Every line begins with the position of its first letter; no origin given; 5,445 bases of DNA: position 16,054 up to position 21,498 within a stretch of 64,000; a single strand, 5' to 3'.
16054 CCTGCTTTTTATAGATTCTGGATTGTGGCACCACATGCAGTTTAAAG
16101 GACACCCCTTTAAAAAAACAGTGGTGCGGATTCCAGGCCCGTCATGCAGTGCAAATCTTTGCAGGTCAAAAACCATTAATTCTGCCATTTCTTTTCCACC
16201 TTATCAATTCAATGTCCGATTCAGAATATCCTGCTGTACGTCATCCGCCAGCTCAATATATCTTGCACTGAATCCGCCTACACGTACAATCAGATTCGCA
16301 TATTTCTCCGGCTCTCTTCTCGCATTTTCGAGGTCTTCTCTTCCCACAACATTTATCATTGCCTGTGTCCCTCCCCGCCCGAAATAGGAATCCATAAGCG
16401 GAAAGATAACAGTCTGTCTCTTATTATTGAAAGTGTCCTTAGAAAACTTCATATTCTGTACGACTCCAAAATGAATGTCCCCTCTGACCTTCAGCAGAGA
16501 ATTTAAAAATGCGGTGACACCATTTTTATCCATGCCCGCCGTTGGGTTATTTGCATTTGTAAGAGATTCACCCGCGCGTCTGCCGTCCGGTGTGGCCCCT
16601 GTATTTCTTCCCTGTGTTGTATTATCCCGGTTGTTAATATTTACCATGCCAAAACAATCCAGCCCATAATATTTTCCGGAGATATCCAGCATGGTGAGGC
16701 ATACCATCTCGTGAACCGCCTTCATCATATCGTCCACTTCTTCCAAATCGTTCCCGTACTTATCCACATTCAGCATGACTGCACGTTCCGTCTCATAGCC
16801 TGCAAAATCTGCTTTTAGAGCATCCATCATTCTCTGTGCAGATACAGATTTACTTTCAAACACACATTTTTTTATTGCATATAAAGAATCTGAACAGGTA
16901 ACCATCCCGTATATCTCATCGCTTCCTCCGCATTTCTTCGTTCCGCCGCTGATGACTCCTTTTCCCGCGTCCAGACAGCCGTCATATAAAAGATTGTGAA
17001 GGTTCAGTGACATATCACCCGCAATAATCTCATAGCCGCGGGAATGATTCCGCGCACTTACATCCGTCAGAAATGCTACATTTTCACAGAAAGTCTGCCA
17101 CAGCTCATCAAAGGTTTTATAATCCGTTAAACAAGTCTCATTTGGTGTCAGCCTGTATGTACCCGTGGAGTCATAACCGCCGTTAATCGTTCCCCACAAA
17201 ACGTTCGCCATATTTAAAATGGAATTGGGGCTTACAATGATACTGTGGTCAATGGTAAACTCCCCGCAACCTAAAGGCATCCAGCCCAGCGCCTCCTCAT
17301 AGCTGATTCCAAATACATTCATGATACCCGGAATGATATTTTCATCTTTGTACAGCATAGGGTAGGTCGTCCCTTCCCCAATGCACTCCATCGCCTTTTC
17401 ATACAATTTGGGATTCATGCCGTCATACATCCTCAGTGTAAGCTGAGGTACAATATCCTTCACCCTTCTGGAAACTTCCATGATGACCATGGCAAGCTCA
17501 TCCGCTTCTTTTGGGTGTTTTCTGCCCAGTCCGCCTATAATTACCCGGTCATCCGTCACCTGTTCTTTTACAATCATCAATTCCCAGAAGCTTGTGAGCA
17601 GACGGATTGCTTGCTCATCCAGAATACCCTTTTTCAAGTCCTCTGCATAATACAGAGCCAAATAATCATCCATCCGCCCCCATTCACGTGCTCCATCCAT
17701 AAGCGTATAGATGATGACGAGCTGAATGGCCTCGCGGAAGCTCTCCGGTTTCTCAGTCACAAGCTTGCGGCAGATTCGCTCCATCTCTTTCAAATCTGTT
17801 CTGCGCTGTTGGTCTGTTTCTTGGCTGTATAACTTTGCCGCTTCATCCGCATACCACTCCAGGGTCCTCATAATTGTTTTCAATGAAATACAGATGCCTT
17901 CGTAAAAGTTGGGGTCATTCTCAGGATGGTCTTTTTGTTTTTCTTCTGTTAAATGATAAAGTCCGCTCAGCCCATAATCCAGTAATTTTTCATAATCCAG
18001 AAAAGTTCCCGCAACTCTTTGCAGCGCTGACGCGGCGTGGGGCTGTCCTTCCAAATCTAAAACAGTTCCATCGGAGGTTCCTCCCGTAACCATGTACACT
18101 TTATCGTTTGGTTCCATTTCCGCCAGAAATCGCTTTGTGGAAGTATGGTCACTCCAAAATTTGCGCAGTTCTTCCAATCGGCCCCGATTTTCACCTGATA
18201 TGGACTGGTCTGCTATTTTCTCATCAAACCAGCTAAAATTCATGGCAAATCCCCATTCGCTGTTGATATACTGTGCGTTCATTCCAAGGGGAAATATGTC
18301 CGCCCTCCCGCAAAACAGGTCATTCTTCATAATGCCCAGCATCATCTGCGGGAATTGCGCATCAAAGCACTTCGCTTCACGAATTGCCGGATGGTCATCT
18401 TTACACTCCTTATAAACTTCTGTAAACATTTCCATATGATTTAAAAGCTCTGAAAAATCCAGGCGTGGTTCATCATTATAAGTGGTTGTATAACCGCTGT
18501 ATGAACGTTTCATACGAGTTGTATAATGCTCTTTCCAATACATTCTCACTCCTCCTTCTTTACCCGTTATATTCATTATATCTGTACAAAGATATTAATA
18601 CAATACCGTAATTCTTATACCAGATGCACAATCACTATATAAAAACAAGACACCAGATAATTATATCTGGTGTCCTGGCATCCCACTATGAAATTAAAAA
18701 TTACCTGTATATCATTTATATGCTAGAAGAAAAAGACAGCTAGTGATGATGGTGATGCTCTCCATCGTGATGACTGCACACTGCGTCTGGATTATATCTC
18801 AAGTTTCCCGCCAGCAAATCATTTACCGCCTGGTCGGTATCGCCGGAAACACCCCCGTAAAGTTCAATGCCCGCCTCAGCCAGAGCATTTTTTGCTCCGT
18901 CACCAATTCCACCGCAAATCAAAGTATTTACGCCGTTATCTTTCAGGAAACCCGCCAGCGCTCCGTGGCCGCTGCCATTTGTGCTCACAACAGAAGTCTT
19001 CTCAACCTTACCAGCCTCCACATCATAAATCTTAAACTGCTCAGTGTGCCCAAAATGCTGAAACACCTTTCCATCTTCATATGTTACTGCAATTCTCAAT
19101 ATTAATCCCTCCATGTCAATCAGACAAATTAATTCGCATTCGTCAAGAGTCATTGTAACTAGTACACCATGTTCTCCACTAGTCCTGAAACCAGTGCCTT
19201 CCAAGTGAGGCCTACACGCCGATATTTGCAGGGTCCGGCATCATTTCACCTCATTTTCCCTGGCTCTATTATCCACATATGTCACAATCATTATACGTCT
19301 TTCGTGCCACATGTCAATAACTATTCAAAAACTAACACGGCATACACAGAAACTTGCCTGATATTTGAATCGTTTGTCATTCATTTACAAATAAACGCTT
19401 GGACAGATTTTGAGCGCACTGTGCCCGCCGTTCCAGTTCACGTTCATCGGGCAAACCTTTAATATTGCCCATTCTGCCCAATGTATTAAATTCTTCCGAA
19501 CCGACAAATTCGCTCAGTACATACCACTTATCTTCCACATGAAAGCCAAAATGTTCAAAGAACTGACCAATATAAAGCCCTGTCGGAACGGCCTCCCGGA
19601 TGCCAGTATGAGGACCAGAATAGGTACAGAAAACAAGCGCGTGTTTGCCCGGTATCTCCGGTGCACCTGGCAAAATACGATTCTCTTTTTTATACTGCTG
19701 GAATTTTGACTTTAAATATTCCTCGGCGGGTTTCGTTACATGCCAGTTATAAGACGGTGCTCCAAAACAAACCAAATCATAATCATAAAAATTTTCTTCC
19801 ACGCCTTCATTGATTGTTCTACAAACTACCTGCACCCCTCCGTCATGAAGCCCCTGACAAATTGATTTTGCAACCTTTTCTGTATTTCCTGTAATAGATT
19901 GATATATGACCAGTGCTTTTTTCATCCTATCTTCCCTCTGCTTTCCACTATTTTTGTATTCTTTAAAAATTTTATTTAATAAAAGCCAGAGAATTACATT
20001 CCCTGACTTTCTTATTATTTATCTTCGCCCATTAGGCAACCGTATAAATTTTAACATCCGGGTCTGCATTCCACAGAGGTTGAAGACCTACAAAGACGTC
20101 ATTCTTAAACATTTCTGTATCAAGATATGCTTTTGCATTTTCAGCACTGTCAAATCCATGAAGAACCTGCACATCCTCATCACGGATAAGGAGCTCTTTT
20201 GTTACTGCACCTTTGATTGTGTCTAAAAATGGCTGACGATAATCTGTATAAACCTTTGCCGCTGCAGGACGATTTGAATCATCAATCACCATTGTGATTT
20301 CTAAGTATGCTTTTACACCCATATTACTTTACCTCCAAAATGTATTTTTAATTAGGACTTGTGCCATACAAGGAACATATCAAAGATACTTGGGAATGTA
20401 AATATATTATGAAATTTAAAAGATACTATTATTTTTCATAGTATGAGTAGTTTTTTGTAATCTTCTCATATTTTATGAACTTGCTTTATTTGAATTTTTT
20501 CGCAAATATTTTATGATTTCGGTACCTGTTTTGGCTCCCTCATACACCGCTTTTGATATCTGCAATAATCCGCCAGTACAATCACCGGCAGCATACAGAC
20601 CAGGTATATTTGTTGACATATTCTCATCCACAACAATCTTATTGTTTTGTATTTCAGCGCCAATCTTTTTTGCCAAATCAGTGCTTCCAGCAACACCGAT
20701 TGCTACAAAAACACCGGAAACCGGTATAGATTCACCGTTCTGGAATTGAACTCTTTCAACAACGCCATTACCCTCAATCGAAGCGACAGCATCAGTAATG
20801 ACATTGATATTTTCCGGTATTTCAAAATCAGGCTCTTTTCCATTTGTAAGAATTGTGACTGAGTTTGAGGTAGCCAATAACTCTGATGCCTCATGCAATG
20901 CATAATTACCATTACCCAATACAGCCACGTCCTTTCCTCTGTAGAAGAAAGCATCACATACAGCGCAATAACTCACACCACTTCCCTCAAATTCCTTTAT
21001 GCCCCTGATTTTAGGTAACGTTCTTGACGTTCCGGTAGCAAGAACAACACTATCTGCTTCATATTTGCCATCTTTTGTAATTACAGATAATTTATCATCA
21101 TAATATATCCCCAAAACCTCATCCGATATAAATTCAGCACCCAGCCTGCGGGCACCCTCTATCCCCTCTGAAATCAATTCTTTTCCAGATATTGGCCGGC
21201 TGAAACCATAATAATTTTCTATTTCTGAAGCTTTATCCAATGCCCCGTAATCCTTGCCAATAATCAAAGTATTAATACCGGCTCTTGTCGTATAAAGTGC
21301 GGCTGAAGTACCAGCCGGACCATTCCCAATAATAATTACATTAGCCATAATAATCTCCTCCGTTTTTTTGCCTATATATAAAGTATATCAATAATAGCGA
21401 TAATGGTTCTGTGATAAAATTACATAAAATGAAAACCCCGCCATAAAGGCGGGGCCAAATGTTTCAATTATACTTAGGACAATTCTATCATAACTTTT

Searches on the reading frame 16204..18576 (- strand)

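Call 8: search_protein_families(library=pfam, proteins=[window:16204-18576:-], max_evalue=0.001)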
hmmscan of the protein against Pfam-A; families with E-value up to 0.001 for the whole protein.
window:16204-18576:- (790 aa): 2 families
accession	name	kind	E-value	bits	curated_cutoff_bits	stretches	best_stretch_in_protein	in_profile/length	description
PF02901.20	PFL-like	-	3.2e-100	337.1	24.3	1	31-627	13-620/647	Pyruvate formate lyase-like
PF01228.26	Gly_radical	-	6.5e-20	72.1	22.2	1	675-773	4-105/106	Glycine radical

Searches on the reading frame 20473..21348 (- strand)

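Call 8: search_protein_families(library=pfam, proteins=[window:20473-21348:-], max_evalue=0.001)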
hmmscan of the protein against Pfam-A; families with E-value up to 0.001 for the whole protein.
window:20473-21348:- (291 aa): 8 families
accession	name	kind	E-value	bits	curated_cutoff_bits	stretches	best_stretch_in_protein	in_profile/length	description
PF07992.20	Pyr_redox_2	-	7.1e-42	144.2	26.1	1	3-271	2-291/291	Pyridine nucleotide-disulphide oxidoreductase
PF13738.12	Pyr_redox_3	-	1.2e-20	74.4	30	1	84-255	111-305/305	Pyridine nucleotide-disulphide oxidoreductase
PF00890.30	FAD_binding_2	-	1.1e-07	31.9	20.4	0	4-35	2-33/414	FAD binding domain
PF01134.28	GIDA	-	1.1e-07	31.7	22.1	1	3-41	1-39/391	Glucose inhibited division protein A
PF01266.30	DAO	-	2.2e-07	31.2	27.9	0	64-108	157-205/353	FAD dependent oxidoreductase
PF13241.12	NAD_binding_7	-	4.6e-06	27.6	22.1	1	137-240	6-89/104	Putative NAD(P)-binding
PF03486.20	HI0933_like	-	3.2e-05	24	50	0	3-34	2-33/244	HI0933-like protein Rossmann domain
PF01494.25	FAD_binding_3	-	0.0007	19.4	22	1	2-33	2-33/349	FAD binding domain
